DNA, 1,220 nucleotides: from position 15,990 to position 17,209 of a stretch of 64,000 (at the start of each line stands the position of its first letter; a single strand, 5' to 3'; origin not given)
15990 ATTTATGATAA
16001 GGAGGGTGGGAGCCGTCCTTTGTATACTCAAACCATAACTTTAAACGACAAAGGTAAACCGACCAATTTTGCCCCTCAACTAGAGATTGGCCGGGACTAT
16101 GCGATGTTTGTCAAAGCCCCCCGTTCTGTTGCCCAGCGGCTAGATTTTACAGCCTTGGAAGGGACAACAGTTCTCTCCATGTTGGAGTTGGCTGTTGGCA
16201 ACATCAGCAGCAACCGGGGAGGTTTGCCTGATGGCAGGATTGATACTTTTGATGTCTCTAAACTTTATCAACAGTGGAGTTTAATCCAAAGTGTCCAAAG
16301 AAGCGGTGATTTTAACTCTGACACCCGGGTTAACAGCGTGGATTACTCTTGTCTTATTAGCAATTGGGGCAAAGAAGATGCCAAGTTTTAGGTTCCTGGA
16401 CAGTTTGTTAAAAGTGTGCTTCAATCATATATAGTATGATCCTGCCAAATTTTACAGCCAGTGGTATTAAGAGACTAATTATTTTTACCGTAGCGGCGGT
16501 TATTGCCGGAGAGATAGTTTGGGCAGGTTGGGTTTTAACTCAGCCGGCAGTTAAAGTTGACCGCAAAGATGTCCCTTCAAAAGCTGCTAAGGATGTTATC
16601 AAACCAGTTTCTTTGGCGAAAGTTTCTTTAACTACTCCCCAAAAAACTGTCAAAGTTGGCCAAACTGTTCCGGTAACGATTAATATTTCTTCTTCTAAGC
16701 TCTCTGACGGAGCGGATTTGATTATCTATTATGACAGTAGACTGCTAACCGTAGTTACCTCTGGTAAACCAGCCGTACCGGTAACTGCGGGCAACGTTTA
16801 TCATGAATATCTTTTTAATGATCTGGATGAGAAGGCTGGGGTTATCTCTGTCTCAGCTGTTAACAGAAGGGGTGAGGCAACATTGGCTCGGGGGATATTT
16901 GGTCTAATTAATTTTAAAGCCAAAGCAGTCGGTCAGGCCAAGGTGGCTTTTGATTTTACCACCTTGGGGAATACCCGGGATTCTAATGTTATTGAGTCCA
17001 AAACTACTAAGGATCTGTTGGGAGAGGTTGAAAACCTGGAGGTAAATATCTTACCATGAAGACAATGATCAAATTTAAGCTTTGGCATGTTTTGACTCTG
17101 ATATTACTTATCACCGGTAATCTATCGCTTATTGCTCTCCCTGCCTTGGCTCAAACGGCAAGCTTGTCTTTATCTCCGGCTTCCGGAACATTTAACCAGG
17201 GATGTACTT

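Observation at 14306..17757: A candidate cohesin-dockerin cell-surface assembly comprises a dockerin-tailed Cys-rich secreted protein and two anchored cohesin-domain proteins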

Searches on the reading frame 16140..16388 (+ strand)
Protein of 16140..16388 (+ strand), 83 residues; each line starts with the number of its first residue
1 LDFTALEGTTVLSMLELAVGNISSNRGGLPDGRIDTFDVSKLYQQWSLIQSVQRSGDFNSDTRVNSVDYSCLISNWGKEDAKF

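Call 33: search_protein_families(library=pfam, alignment_id=A4, max_evalue=0.01)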
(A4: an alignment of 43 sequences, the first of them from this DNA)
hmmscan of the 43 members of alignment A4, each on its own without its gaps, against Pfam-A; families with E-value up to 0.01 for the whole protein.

A. member 1, seq(83 aa): 1 family
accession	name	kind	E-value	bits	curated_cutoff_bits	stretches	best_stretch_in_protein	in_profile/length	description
PF00404.24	Dockerin_1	-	3.5e-08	34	22.9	2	31-73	7-53/57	Dockerin type I domain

B. families by the number of members that match (of 43 scanned): 4 families
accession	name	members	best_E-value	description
PF00404.24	Dockerin_1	43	9.9e-14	Dockerin type I domain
PF00036.39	EF-hand_1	1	5.4e-05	EF hand domain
PF13202.12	EF-hand_5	1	0.0007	EF hand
PF13405.12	EF-hand_6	1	0.0052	EF-hand domain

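Call 34: search_solved_structures(query=A4, max_evalue=1, show_alignments=2)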
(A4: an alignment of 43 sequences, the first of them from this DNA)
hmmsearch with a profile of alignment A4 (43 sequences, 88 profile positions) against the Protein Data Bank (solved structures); distinct sequences matched with E-value up to 1: 38.
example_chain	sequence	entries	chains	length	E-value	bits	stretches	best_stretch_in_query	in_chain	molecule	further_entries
4fl4_A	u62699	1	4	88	7.6e-11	44.8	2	19-73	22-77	Glycoside hydrolase family 9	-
5nrm_B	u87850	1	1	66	1.1e-08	37.9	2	53-77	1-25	DocCel5: Type I dockerin repeat domain from A. cellulolyticus family 5 endoglucanase WP_01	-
1daq_A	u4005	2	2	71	1.7e-08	37.3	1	25-82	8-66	ENDOGLUCANASE SS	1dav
2mte_A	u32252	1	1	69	1.8e-08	37.2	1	25-82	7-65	Cellulose 1,4-beta-cellobiosidase (reducing end) CelS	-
5nrk_B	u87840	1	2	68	2.7e-08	36.7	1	53-74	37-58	DocCel5: Type I dockerin repeat domain from A. cellulolyticus family 5 endoglucanase WP_01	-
2y3n_B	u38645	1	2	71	2.8e-07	33.4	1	27-82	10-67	CELLULOSOMAL FAMILY-48 PROCESSIVE GLYCOSIDE HYDROLASE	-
5k39_B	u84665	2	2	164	5.1e-07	32.6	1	14-77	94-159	Dockerin module from a protein of unknown function | Ig domain protein group 2 domain protein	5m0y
2vn6_B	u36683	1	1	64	1.2e-06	31.4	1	25-74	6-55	ENDOGLUCANASE A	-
2vn5_B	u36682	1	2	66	2.1e-06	30.6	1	25-74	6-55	ENDOGLUCANASE A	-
4cj0_A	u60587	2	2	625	3.3e-06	30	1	18-72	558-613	ENDOGLUCANASE D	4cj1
1clc_A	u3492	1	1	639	3.6e-06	29.8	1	18-72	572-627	ENDOGLUCANASE CELD; EC: 3.2.1.4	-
2b59_B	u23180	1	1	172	4e-06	29.7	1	12-82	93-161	Cellulosomal scaffolding protein A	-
2yik_A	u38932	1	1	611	8e-06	28.7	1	16-73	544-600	ENDOGLUCANASE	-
3kcp_A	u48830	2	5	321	1.3e-05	28.1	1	12-82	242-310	Cellulosomal-scaffolding protein A | Cellulosome anchoring protein cohesin region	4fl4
4dh2_B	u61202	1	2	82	1.7e-05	27.7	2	54-77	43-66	Dockerin type 1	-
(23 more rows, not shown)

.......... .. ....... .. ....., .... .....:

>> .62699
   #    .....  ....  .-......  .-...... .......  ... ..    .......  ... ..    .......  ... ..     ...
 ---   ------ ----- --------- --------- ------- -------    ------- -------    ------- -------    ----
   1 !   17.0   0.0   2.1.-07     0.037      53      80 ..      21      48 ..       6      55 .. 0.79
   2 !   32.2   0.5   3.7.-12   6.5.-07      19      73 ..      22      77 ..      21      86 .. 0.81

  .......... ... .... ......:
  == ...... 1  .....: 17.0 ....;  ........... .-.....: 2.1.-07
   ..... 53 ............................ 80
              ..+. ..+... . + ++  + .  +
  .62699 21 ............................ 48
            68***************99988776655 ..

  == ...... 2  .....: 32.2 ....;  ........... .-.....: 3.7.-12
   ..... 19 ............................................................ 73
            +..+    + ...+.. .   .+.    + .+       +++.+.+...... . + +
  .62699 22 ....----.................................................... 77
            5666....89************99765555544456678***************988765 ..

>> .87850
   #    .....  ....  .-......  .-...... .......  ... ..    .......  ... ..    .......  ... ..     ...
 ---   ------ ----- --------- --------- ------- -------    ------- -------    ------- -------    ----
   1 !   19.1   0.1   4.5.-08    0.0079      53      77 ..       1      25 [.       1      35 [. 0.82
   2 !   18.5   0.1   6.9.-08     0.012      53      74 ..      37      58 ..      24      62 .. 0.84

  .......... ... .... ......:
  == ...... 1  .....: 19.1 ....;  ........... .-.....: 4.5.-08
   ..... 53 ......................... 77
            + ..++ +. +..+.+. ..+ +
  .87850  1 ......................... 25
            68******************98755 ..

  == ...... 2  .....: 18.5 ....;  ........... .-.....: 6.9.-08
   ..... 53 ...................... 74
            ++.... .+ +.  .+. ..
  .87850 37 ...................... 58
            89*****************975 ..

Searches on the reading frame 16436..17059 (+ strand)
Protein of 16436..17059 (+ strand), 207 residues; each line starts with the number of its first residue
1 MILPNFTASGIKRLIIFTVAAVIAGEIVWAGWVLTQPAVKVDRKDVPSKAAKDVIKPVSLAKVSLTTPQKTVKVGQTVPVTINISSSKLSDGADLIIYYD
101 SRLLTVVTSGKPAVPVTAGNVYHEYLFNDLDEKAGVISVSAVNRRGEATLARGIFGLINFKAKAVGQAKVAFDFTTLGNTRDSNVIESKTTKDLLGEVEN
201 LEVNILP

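Call 3: search_protein_families(library=pfam, proteins=[window:16436-17059:+], max_evalue=10)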
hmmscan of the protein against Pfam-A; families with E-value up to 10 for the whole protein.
window:16436-17059:+ (207 aa): 1 family
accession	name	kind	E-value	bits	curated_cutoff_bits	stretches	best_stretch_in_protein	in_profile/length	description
PF00963.24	Cohesin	-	3.9e-07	30.8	24.1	1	64-183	4-123/139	Cohesin domain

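Call 4: search_protein_families(library=ncbifam, proteins=[window:16436-17059:+], max_evalue=10)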
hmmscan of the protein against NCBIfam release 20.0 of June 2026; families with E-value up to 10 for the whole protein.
window:16436-17059:+ (207 aa): 0 families

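Call 88: search_solved_structures(query=A9, max_evalue=0.1)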
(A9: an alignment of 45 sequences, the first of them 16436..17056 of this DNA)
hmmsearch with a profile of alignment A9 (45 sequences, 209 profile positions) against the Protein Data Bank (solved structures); distinct sequences matched with E-value up to 0.1: 19.
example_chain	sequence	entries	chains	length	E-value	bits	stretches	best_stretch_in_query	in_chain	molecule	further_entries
3l8q_A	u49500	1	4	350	1.4e-10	44.2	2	69-177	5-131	Cellulosomal scaffoldin adaptor protein B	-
5g5d_A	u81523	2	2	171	6.1e-08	35.6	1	67-181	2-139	CELLULOSOME ANCHORING PROTEIN COHESIN REGION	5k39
4u3s_A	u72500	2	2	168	1.1e-05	28.2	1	69-117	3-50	Cellulosomal scaffoldin adaptor protein B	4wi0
1qzn_A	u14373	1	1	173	2.9e-05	26.8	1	68-177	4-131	cellulosomal scaffoldin adaptor protein B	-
3f2l_A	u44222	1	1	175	3e-05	26.7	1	69-177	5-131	Cellulosomal scaffoldin adaptor protein B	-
1zv9_A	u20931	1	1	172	3.2e-05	26.7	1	69-177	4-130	Cellulosomal scaffoldin adaptor protein B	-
3bwz_A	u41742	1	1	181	3.2e-05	26.7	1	69-177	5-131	Cellulosomal scaffoldin adaptor protein B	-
3fnk_A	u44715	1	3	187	5.7e-05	25.8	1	66-117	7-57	Cellulosomal scaffoldin adaptor protein B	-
3ghp_A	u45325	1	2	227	8.6e-05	25.3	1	66-117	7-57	Cellulosomal scaffoldin adaptor protein B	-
2b59_A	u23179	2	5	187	0.00071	22.3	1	60-175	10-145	COG1196: Chromosome segregation ATPases | Scaffolding dockerin binding protein A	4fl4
3kcp_B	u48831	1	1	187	0.00071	22.3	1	60-175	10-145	Cellulosome anchoring protein, cohesin region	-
5m0y_A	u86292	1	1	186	0.0015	21.2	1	66-175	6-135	Cellulosome anchoring protein cohesin region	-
2bm3_A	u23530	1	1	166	0.0017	21.1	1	67-175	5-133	SCAFFOLDING DOCKERIN BINDING PROTEIN A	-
4ums_A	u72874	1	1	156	0.013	18.2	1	77-173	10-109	CELLULOSOMAL ANCHORING SCAFFOLDIN B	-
3kcp_A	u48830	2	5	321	0.023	17.4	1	67-124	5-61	Cellulosomal-scaffolding protein A | Cellulosome anchoring protein cohesin region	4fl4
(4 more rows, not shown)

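Call 90: search_protein_families(library=pfam, alignment_id=A9, max_evalue=0.001)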
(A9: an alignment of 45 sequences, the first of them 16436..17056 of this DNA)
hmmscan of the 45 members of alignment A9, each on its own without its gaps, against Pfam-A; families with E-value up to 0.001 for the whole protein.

A. member 1, window:16436-17056:+ (207 aa): 1 family
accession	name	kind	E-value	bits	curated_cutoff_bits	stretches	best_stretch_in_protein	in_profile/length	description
PF00963.24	Cohesin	-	3.9e-07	30.8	24.1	1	64-183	4-123/139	Cohesin domain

B. families by the number of members that match (of 45 scanned): 1 family
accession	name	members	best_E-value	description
PF00963.24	Cohesin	38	3.2e-14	Cohesin domain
